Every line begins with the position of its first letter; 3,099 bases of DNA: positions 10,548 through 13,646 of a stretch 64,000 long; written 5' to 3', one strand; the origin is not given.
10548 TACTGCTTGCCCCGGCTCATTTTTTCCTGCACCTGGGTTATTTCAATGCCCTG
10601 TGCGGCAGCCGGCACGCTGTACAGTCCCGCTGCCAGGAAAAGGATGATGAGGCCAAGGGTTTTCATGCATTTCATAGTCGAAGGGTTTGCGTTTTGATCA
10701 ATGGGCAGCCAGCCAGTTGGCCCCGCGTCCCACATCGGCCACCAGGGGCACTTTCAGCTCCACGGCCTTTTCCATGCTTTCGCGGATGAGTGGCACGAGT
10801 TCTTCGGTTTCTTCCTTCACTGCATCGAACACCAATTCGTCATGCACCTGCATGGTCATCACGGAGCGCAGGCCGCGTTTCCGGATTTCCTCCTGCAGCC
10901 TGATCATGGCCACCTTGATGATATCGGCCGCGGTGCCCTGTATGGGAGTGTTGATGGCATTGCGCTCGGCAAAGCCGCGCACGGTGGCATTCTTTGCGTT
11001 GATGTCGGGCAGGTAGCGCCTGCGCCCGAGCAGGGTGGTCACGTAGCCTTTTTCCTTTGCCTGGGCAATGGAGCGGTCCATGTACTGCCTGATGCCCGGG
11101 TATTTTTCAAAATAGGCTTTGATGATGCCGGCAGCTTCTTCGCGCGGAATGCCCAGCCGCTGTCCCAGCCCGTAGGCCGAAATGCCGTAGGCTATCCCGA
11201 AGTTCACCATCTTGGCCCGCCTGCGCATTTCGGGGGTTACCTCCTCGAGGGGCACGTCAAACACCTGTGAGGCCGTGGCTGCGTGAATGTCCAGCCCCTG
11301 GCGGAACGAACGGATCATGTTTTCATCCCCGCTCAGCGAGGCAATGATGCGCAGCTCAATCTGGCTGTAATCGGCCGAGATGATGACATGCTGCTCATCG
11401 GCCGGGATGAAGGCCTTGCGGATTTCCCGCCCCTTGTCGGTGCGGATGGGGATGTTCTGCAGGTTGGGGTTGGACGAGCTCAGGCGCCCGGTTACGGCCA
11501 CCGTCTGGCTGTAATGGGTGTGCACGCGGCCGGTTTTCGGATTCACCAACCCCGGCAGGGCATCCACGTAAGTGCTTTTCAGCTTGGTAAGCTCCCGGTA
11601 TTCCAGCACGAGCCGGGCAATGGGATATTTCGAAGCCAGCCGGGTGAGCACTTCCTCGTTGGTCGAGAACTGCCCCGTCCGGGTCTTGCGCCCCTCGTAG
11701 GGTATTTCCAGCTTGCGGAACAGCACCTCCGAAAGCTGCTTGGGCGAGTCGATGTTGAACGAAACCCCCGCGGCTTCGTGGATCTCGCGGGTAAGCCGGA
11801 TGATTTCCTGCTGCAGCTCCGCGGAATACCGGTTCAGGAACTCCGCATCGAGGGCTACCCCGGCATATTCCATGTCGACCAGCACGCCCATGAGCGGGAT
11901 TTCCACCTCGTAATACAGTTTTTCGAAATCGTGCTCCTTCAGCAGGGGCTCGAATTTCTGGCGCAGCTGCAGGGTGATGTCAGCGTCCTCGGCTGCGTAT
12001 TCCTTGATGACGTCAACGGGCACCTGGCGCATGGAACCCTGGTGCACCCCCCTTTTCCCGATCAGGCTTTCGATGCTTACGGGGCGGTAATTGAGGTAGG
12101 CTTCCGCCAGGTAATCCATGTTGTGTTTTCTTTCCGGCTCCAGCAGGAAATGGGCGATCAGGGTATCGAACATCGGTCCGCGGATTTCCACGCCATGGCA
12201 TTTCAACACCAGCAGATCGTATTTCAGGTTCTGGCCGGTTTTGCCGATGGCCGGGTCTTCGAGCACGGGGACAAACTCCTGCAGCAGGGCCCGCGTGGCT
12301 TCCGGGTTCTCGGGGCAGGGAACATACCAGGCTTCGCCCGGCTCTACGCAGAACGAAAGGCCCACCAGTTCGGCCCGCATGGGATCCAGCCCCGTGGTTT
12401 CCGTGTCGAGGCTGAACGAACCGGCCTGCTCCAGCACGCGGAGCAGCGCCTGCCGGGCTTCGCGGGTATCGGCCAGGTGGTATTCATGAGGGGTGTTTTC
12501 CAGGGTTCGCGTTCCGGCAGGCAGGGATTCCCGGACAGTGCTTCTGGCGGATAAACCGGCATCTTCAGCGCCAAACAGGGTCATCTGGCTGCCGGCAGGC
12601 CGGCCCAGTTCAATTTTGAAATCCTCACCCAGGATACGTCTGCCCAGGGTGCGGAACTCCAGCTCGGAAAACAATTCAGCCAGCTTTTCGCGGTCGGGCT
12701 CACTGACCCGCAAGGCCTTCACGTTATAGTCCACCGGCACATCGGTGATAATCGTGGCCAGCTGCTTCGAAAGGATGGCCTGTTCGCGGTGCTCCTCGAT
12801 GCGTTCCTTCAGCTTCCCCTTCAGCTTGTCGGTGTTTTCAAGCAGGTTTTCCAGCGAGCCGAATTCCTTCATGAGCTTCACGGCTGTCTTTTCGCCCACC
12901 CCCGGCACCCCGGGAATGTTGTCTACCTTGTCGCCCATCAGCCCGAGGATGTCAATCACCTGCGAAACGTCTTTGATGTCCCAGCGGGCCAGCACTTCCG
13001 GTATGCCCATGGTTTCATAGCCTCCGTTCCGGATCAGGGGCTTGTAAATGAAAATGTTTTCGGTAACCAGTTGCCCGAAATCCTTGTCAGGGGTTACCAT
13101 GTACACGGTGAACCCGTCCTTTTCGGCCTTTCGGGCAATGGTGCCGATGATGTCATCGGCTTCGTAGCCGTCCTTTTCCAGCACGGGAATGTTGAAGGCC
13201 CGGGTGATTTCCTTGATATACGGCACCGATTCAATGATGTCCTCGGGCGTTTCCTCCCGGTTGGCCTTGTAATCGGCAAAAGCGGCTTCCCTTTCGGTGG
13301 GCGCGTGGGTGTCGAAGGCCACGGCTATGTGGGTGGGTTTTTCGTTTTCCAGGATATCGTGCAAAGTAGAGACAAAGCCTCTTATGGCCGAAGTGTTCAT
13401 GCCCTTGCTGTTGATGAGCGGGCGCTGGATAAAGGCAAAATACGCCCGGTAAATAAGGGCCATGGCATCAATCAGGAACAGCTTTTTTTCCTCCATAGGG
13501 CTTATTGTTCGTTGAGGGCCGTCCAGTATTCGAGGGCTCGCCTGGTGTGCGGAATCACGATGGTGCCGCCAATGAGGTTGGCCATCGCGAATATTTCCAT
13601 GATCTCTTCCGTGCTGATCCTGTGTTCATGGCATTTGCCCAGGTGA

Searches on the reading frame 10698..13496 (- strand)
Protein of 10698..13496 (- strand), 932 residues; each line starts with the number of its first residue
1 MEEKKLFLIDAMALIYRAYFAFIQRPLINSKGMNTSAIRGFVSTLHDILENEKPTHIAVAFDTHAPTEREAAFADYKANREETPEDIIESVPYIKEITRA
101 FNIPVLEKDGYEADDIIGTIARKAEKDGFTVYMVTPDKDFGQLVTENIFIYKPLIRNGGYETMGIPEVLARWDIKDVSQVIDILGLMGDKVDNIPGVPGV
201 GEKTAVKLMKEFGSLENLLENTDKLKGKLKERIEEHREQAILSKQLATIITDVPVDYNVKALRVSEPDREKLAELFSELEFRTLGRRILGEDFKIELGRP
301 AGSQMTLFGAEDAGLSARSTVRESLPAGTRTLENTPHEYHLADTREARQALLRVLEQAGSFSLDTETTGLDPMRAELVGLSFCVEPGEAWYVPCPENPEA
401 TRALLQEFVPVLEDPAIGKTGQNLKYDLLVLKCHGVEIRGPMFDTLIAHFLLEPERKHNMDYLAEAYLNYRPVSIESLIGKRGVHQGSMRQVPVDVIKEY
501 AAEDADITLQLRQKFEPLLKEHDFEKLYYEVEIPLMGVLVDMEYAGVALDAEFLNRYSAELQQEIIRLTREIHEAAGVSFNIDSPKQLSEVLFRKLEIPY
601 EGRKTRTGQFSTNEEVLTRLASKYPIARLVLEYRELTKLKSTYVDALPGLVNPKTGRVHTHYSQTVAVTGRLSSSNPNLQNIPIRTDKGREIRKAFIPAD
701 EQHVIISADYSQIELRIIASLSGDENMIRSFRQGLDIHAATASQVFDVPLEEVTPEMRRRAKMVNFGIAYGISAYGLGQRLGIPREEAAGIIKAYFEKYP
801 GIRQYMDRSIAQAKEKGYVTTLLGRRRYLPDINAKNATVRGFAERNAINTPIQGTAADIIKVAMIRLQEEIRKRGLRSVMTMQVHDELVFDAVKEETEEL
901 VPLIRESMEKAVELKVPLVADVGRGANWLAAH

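Call 17: search_protein_families(library=pfam, proteins=[window:10698-13496:-], max_evalue=0.0001)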
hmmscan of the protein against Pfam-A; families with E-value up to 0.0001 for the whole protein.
window:10698-13496:- (932 aa): 5 families
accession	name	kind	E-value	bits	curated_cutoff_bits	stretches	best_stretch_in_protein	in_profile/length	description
PF00476.26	DNA_pol_A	-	4.2e-166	553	34.3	1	552-929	2-380/381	DNA polymerase family A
PF02739.22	5_3_exonuc_N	-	8e-56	188.7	34.3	1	5-168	1-159/164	5'-3' exonuclease, N-terminal resolvase-like domain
PF01367.25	5_3_exonuc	-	1.7e-36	125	40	1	178-270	4-97/97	5'-3' exonuclease, C-terminal SAM fold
PF01612.26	DNA_pol_A_exo1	-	1.4e-29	103.6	23.6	1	339-519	1-172/173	3'-5' exonuclease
PF22619.2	DNA_polI_exo1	-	5.8e-07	29.8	27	1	368-471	6-104/140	DNA polymerase I, ribonuclease H-like domain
